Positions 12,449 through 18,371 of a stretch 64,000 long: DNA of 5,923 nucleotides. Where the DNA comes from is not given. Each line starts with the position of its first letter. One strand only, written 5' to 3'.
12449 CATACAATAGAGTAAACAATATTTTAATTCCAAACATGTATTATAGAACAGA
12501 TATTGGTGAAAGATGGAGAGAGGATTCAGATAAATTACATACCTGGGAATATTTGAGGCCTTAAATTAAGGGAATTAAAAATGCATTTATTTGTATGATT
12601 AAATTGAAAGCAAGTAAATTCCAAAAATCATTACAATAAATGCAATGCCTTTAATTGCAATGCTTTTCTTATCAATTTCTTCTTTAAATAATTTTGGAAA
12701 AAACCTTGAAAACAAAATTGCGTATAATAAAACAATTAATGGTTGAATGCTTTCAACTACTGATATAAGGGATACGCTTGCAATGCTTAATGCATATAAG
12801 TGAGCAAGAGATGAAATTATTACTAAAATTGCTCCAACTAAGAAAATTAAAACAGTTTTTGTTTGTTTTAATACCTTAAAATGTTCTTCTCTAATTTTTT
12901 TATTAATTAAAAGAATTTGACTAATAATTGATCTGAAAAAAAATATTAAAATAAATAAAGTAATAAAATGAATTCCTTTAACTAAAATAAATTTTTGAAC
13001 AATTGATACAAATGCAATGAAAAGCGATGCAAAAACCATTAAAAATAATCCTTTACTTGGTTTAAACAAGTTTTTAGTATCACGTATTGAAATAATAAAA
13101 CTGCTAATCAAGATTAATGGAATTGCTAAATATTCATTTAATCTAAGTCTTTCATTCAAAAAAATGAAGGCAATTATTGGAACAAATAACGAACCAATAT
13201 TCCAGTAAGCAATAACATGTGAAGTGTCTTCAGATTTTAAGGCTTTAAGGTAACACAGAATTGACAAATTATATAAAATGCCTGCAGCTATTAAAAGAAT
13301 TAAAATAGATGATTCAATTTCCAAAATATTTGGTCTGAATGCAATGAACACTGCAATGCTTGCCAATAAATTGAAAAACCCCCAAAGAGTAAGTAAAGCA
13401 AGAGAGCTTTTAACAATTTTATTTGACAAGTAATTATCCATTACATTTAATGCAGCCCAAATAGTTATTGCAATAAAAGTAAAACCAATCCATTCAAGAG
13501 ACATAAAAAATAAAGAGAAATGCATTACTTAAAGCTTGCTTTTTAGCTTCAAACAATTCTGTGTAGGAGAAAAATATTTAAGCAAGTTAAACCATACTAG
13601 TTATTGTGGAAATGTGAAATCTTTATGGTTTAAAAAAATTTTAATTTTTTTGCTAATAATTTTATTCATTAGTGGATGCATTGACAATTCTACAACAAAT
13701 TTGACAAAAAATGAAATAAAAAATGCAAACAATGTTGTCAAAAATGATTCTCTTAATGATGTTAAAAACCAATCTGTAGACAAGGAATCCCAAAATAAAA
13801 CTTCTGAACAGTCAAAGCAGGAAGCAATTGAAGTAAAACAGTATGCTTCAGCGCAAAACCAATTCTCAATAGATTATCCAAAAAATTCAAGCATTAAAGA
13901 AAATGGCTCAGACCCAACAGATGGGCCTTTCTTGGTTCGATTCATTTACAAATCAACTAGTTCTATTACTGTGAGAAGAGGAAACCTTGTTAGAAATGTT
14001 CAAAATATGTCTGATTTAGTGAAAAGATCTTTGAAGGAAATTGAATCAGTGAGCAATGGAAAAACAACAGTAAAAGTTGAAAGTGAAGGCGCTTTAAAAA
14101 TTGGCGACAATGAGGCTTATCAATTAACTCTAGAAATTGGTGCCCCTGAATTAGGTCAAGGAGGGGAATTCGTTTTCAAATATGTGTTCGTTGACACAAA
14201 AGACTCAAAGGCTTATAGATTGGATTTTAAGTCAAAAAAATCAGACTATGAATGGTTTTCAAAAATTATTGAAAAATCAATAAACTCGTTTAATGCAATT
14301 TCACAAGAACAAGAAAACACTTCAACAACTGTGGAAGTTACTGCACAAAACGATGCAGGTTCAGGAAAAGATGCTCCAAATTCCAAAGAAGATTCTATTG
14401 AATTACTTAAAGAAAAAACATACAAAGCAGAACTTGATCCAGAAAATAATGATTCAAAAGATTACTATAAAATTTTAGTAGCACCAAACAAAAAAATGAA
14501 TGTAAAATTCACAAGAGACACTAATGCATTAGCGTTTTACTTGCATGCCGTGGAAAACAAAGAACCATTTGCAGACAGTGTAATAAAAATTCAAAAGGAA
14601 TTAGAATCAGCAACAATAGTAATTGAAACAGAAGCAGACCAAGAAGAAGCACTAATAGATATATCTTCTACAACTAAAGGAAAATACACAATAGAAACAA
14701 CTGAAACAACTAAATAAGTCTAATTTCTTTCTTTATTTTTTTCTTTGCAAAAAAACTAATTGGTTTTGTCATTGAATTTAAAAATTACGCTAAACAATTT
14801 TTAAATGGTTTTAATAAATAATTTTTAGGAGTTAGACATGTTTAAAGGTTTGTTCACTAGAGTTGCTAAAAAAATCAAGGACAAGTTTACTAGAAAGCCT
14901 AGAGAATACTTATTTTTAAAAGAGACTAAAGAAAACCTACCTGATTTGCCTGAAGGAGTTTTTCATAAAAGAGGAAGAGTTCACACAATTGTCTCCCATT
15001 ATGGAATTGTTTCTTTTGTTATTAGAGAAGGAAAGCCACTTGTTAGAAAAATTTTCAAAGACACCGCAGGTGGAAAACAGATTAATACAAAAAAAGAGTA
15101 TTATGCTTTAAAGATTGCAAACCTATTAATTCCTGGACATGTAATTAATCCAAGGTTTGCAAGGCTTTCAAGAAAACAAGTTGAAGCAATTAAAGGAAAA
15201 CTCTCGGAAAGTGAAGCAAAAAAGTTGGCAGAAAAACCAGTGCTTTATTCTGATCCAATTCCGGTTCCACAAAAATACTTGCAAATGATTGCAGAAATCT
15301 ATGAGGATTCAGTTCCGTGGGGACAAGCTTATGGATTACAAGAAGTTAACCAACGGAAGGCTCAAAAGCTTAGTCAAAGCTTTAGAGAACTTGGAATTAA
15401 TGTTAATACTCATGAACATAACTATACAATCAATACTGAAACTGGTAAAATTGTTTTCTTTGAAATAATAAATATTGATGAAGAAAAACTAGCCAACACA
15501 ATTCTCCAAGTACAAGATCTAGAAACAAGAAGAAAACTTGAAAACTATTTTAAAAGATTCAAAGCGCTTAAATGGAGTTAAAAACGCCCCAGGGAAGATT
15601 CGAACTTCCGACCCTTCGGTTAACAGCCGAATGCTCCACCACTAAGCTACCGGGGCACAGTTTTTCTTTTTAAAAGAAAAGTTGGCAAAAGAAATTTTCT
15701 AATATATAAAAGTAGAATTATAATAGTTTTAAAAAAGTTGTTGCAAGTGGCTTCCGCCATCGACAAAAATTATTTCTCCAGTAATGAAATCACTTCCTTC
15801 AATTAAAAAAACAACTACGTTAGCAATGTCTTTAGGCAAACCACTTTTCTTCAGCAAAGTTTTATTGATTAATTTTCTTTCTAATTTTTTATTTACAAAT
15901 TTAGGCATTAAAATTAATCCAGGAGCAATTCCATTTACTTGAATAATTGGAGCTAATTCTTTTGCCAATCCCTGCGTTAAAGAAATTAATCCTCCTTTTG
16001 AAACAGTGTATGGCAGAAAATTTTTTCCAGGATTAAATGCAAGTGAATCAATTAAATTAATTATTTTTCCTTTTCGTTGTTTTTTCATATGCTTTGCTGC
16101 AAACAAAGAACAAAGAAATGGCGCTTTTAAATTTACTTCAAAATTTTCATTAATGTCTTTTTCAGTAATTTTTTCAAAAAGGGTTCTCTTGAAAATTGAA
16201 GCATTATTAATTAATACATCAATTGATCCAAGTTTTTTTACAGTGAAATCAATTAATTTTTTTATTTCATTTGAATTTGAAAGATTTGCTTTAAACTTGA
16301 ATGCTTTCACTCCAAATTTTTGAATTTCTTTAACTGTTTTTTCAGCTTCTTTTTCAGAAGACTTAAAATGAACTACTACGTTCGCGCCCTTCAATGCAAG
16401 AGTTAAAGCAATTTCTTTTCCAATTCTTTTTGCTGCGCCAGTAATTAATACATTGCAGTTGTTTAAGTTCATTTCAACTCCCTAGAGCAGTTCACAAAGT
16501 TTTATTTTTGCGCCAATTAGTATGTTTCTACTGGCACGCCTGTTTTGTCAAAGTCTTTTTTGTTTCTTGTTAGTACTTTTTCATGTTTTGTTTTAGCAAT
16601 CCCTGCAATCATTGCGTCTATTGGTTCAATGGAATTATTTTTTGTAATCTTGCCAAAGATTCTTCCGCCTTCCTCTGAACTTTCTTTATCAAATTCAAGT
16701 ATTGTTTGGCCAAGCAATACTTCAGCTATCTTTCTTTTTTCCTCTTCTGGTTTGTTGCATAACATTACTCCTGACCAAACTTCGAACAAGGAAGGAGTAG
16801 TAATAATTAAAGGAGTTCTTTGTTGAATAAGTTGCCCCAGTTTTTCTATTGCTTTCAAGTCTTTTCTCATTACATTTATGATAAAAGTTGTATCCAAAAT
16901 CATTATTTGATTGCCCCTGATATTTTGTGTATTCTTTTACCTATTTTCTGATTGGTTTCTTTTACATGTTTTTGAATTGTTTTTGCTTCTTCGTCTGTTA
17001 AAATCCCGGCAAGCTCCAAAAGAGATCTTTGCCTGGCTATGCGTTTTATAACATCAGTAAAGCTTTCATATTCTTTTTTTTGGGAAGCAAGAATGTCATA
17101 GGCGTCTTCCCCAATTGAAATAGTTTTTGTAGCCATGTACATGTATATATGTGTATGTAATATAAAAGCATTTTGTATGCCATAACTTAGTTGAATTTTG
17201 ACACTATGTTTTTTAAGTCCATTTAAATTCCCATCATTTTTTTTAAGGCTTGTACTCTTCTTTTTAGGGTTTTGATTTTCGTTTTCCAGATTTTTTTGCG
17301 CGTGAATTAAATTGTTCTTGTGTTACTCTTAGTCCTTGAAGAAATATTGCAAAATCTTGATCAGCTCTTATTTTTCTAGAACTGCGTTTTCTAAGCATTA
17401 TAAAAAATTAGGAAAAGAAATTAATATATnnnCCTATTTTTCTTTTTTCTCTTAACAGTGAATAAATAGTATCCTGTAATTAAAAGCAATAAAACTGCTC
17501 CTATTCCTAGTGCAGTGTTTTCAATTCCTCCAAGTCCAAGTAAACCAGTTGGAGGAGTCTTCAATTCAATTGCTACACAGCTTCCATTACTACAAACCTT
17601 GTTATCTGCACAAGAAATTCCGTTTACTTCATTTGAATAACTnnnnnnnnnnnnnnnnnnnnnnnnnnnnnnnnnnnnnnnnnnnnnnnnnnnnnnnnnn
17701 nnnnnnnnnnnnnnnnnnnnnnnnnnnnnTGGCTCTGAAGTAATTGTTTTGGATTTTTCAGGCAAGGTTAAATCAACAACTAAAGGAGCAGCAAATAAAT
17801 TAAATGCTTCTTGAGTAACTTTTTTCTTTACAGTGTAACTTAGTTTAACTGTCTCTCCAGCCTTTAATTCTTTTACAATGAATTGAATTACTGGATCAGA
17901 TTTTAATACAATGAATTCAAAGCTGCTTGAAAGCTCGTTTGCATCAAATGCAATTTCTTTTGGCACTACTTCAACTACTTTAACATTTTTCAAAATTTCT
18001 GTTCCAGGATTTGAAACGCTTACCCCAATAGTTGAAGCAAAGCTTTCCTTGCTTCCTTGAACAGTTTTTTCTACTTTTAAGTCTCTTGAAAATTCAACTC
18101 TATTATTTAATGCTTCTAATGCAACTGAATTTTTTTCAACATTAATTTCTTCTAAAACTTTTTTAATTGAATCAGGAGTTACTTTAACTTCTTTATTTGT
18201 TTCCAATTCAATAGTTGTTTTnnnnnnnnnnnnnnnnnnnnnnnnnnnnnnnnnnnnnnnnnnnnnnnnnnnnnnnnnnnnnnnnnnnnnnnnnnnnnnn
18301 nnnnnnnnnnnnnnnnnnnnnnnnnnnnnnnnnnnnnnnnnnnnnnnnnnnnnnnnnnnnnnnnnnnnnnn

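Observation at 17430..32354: Two-gene surface-protein operon: 4190-aa repeat protein lacking an anchor, followed by a Cys-rich protein with C-terminal TM anchor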

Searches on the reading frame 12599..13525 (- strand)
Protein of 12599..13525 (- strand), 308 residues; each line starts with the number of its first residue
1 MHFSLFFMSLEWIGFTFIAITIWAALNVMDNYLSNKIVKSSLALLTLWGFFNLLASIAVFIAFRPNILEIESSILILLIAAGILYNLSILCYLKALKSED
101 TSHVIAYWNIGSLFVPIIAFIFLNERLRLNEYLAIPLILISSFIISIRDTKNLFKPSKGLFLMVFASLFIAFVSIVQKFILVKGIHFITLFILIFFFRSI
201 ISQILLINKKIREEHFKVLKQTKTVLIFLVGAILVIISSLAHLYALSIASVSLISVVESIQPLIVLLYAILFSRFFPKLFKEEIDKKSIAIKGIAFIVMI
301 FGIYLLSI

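Call 7: search_protein_families(library=pfam, proteins=[window:12599-13525:-], max_evalue=0.001)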
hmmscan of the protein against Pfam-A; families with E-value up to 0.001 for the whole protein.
window:12599-13525:- (308 aa): 1 family
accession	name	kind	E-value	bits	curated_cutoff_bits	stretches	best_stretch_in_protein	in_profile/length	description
PF00892.27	EamA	-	2e-14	54.5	28.2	2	12-146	3-134/135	EamA-like transporter family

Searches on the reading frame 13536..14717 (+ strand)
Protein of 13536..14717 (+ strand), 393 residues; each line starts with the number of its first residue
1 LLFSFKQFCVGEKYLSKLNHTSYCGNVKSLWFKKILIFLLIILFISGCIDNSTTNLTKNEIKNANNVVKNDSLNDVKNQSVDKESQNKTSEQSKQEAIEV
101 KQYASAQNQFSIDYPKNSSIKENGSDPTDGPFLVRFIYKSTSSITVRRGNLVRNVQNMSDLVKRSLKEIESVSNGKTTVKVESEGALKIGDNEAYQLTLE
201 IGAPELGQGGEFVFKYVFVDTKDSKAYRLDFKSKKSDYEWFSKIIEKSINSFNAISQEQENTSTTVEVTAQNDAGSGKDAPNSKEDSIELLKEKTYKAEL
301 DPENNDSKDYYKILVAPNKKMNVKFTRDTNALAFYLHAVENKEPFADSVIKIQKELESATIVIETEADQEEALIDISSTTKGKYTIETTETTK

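Call 7: search_protein_families(library=pfam, proteins=[window:13536-14717:+], max_evalue=0.001)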
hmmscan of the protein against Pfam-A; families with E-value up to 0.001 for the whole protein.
window:13536-14717:+ (393 aa): 1 family
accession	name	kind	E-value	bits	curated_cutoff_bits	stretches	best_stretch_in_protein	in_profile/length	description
PF18933.6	PsbP_2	-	3e-05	24.5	27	1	78-253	22-183/184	PsbP-like protein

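Call 11: search_protein_families(library=ncbifam, proteins=[window:13536-14717:+], max_evalue=0.01)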
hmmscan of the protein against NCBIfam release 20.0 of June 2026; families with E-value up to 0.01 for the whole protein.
window:13536-14717:+ (393 aa): 1 family
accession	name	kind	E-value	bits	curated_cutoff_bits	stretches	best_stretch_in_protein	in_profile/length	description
NF040598.1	Ala_zip_lipo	subfamily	0.006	17.1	43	0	34-109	4-78/90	Lpp/OprI family alanine-zipper lipoprotein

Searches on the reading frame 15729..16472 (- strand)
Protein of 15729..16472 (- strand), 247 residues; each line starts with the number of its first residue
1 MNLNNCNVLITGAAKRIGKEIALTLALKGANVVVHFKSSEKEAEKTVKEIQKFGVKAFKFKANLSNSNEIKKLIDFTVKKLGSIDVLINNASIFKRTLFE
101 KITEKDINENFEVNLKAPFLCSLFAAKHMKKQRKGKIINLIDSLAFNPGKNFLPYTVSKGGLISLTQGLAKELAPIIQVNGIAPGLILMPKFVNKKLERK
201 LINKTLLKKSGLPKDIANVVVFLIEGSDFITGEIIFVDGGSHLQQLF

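Call 7: search_protein_families(library=pfam, proteins=[window:15729-16472:-], max_evalue=0.001)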
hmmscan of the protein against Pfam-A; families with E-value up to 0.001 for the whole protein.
window:15729-16472:- (247 aa): 3 families
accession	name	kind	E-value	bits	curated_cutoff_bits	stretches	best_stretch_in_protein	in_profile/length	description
PF00106.31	adh_short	-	1.4e-47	162.2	26.6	1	8-188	3-183/195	short chain dehydrogenase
PF13561.12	adh_short_C2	-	4.9e-45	154.4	27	1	12-242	1-236/236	Enoyl-(Acyl carrier protein) reductase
PF08659.16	KR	-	1e-10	42.3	22.6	1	8-113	3-111/180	KR domain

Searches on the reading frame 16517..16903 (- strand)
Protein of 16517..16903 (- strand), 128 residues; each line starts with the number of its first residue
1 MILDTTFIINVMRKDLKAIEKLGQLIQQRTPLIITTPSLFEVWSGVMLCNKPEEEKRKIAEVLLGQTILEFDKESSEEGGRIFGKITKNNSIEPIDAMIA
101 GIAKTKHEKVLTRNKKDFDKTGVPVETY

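Call 7: search_protein_families(library=pfam, proteins=[window:16517-16903:-], max_evalue=0.001)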
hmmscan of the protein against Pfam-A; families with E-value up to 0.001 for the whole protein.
window:16517-16903:- (128 aa): 1 family
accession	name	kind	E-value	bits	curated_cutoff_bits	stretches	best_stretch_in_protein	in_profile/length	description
PF01850.27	PIN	-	7e-12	46.5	23.6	1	1-122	1-118/120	PIN domain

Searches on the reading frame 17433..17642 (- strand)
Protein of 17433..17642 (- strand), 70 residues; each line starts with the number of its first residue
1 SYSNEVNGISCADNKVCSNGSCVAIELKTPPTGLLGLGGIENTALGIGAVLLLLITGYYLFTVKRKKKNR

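Call 92: search_protein_families(library=ncbifam, proteins=[window:17433-17642:-], max_evalue=10)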
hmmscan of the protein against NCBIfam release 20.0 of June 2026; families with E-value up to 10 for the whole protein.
window:17433-17642:- (70 aa): 4 families
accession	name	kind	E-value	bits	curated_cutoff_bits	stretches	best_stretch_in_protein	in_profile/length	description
NF010228.0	PRK13682.1-3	equivalog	0.067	13.2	71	1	33-54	16-37/57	hypothetical protein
NF041738.1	GG_III-CTERM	domain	0.53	10.3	22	1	46-67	5-28/28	GGIII-like transmembrane region-containing protein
TIGR01167.1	LPXTG_anchor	domain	0.57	10.9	15.9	1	38-68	6-34/34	LPXTG cell wall anchor domain-containing protein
TIGR02595.1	PEP_CTERM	domain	7.5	7.6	16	0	50-68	7-23/24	PEP-CTERM sorting domain-containing protein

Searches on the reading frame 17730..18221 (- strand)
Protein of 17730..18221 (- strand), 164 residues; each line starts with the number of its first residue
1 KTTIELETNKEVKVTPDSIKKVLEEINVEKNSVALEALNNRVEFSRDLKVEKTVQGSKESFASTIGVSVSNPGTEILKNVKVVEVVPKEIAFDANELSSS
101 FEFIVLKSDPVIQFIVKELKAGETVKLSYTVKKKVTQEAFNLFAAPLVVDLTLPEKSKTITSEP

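Call 57: find_related_loci(query=A5, collection=metagenome_contigs, flank=10000)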
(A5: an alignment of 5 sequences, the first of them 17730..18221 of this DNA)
Query A5 (164 aa) in metagenome_contigs; peptide patterns used: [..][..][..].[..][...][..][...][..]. (x = any residue, [..] = any of these).
142 stretches matched a pattern; 9 encode a relative of the query (tblastn E <= 1e-3); 9 distinct loci.
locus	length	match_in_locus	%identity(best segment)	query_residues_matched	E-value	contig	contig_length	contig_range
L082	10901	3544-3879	40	36-147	9e-28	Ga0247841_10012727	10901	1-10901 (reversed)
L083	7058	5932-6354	35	13-151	2e-21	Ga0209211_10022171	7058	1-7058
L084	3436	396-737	37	37-151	2e-20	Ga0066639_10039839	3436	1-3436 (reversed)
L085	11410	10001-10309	33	50-152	4e-17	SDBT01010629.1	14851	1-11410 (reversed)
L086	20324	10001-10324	39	46-152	8e-16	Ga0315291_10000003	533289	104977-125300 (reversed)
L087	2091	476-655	42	77-136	6e-14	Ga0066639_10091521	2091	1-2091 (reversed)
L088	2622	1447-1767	32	43-148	3e-11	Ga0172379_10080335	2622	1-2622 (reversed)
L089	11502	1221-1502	29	47-141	2e-7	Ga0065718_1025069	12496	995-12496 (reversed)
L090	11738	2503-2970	31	12-157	5e-6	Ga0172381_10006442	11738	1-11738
